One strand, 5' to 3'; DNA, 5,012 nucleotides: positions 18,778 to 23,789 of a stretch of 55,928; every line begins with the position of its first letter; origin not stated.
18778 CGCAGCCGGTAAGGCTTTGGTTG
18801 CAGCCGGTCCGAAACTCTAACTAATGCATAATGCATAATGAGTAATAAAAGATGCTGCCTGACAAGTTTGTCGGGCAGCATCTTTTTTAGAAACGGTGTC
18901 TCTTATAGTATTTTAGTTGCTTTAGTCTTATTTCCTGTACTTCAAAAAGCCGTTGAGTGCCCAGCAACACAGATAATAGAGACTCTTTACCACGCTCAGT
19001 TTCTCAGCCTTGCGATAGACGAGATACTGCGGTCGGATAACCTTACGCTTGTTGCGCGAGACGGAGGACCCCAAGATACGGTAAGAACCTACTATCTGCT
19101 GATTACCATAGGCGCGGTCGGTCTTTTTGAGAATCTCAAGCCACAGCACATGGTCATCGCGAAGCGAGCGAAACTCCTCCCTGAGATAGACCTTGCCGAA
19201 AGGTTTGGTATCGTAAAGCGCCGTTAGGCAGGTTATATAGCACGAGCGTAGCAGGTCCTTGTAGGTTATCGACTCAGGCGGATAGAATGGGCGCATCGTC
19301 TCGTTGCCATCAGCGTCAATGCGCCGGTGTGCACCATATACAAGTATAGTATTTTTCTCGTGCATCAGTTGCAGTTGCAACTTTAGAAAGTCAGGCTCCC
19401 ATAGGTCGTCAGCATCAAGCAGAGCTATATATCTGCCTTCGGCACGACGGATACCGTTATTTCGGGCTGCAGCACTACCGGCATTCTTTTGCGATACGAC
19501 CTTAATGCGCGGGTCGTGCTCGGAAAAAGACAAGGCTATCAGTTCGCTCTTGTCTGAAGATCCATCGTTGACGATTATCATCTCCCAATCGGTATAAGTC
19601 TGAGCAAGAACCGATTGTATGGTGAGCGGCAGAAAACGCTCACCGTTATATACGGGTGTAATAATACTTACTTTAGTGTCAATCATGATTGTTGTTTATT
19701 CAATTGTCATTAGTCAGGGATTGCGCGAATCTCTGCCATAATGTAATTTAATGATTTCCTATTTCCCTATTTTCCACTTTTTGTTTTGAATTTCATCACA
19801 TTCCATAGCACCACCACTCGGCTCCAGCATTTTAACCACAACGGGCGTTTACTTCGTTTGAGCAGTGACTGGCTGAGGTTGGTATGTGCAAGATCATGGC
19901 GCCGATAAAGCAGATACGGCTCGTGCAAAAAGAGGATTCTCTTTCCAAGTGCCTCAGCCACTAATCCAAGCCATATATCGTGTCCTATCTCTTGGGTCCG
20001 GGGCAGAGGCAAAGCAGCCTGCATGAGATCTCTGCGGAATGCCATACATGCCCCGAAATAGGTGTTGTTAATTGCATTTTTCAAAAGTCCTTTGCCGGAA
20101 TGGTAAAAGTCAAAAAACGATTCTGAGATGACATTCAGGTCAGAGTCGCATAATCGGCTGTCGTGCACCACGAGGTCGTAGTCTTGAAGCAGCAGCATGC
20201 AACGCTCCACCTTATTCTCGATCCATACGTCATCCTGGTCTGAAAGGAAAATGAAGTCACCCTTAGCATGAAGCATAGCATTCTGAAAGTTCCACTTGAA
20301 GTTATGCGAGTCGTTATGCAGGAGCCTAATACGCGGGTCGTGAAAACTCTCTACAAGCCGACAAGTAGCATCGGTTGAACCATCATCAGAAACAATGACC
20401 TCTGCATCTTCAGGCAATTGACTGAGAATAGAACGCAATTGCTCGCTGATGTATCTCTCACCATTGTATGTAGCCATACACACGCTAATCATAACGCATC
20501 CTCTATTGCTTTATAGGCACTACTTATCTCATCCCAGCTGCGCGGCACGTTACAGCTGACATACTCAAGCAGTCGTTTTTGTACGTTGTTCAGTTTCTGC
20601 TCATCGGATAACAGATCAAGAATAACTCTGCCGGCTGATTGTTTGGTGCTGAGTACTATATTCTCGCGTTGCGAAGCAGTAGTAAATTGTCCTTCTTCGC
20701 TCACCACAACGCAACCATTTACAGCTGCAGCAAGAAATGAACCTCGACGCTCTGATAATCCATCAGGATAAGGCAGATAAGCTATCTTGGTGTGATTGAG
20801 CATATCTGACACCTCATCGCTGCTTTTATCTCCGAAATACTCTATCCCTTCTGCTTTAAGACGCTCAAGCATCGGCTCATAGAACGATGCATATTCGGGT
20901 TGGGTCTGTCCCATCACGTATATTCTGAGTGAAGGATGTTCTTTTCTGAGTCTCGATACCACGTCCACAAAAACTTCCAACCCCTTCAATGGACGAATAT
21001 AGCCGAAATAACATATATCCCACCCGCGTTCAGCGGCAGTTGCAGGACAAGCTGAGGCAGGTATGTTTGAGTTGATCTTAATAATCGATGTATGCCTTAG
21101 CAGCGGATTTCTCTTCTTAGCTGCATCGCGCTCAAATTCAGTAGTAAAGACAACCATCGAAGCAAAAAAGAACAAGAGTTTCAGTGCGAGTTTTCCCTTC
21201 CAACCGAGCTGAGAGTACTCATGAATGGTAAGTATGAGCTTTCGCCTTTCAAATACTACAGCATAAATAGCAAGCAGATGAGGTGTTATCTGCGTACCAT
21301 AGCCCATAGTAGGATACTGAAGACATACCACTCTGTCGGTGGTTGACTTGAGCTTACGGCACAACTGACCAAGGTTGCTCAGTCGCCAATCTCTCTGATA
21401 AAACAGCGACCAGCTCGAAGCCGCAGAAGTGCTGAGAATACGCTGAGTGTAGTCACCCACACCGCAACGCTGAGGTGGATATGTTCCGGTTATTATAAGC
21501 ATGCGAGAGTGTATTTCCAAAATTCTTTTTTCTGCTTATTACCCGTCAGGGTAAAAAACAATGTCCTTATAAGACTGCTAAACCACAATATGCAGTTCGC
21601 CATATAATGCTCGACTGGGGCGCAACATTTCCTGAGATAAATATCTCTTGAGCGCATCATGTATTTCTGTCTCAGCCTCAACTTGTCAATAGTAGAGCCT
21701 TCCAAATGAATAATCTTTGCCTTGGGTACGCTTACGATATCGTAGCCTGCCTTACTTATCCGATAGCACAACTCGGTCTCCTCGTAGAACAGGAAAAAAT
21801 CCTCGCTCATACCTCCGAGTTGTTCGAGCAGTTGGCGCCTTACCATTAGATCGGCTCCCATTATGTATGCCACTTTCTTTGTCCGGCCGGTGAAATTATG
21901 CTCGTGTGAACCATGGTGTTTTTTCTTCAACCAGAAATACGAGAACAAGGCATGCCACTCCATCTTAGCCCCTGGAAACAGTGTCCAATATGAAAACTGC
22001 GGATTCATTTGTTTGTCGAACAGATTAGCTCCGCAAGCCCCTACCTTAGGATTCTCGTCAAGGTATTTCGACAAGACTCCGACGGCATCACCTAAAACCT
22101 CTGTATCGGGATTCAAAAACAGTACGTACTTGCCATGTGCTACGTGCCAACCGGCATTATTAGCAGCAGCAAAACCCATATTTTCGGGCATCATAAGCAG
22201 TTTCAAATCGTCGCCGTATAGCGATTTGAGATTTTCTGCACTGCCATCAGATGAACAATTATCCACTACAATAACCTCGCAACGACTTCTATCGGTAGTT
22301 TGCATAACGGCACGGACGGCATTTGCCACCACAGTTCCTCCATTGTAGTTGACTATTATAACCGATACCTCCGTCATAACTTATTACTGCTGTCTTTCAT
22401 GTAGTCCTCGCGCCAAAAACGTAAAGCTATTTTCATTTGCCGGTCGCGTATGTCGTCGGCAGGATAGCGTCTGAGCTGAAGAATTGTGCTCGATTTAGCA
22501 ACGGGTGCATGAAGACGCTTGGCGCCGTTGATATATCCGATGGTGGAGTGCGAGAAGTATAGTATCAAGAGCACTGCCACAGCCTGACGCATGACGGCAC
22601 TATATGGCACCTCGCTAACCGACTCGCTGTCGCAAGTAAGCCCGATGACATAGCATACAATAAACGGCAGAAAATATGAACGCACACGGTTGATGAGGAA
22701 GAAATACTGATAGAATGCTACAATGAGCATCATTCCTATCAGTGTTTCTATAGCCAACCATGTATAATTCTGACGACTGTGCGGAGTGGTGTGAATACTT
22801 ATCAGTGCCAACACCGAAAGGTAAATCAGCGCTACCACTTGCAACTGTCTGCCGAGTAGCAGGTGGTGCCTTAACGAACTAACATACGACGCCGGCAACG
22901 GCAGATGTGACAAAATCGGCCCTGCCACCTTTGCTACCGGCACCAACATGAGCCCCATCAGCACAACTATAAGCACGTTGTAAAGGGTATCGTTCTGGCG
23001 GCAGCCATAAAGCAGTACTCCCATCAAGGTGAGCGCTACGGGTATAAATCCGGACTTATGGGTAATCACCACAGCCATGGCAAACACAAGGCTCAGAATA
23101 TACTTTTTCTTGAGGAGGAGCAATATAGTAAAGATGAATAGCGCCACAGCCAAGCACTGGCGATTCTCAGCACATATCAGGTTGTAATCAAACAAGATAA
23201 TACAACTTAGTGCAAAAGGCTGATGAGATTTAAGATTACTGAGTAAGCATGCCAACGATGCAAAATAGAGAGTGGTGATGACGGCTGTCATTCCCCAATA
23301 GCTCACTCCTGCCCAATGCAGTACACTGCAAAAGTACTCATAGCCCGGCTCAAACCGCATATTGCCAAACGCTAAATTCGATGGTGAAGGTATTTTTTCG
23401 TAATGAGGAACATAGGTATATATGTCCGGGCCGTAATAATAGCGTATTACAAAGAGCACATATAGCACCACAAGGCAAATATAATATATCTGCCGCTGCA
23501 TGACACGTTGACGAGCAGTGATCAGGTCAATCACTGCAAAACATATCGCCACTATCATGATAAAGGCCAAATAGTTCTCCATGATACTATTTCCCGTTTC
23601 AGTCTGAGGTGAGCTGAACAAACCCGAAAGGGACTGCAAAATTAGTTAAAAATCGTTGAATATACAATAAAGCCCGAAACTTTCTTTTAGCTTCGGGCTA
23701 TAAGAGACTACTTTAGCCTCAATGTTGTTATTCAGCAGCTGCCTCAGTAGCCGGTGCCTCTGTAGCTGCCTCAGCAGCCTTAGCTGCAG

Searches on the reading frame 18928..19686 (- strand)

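Call 102: search_protein_families(library=pfam, proteins=[window:18928-19686:-], max_evalue=0.00001)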
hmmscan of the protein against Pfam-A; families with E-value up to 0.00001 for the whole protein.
window:18928-19686:- (252 aa): 3 families
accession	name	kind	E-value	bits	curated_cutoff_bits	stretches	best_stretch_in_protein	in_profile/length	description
PF00535.33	Glycos_transf_2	-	1.2e-37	129.8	23.3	1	7-133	1-128/168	Glycosyl transferase family 2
PF10111.15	Glyco_tranf_2_2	-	9.2e-14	52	27.3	1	7-126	1-130/276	Glycosyltransferase like family 2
PF13641.12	Glyco_tranf_2_3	-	2.9e-11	44.3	27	1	6-124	3-126/230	Glycosyltransferase like family 2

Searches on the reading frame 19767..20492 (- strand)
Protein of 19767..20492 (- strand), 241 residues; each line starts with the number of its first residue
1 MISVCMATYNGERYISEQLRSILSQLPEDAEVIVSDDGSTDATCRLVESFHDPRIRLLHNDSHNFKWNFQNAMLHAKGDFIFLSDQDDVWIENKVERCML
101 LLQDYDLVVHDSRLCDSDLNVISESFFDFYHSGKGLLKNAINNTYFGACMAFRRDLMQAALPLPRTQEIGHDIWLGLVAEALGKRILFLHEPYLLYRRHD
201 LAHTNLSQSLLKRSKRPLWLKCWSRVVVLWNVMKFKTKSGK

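Call 102: search_protein_families(library=pfam, proteins=[window:19767-20492:-], max_evalue=0.00001)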
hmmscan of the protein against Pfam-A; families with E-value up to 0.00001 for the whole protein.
window:19767-20492:- (241 aa): 3 families
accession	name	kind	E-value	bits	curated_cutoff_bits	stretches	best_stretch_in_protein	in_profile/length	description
PF00535.33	Glycos_transf_2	-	1.6e-25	90.4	23.3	1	3-157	1-164/168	Glycosyl transferase family 2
PF13641.12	Glyco_tranf_2_3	-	9.5e-12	45.9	27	1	2-192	3-207/230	Glycosyltransferase like family 2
PF10111.15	Glyco_tranf_2_2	-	5.9e-08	33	27.3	1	4-103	4-107/276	Glycosyltransferase like family 2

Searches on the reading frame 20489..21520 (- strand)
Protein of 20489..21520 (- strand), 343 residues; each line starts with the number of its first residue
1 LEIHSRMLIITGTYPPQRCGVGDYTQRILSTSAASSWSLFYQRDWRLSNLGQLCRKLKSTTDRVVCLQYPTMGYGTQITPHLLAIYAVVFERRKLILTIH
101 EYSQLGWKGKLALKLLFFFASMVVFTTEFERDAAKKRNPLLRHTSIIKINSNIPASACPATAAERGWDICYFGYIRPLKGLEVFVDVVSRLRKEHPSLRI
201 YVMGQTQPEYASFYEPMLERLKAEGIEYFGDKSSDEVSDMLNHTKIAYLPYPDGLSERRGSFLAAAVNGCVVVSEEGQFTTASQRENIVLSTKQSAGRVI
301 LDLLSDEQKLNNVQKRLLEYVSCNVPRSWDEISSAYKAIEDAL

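Call 102: search_protein_families(library=pfam, proteins=[window:20489-21520:-], max_evalue=0.00001)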
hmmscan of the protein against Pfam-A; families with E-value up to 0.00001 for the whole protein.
window:20489-21520:- (343 aa): 2 families
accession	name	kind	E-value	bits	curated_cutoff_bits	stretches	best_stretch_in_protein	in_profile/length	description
PF00534.26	Glycos_transf_1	-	3.7e-07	30.3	26.4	1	164-311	13-163/172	Glycosyl transferases group 1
PF13692.12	Glyco_trans_1_4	-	2e-06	28.6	27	1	169-277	4-108/142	Glycosyl transferases group 1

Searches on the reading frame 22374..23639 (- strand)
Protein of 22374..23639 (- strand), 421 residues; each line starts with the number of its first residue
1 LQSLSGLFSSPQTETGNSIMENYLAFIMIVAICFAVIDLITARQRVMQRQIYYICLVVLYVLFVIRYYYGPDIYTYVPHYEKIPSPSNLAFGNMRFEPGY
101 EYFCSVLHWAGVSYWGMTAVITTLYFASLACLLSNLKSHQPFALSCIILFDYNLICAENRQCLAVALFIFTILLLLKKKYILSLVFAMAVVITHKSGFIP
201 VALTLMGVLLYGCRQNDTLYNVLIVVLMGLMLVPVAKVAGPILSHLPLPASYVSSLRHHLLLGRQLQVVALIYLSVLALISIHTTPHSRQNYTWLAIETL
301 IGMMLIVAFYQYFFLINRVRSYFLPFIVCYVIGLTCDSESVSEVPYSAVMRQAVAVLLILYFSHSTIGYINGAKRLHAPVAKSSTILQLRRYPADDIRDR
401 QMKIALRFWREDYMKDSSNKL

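Call 102: search_protein_families(library=pfam, proteins=[window:22374-23639:-], max_evalue=0.00001)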
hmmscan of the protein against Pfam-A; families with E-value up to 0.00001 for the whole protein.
window:22374-23639:- (421 aa): 1 family
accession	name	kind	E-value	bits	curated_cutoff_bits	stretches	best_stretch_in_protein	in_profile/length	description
PF14897.12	EpsG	-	3.5e-20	72.8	30.1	1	52-362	2-313/326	EpsG family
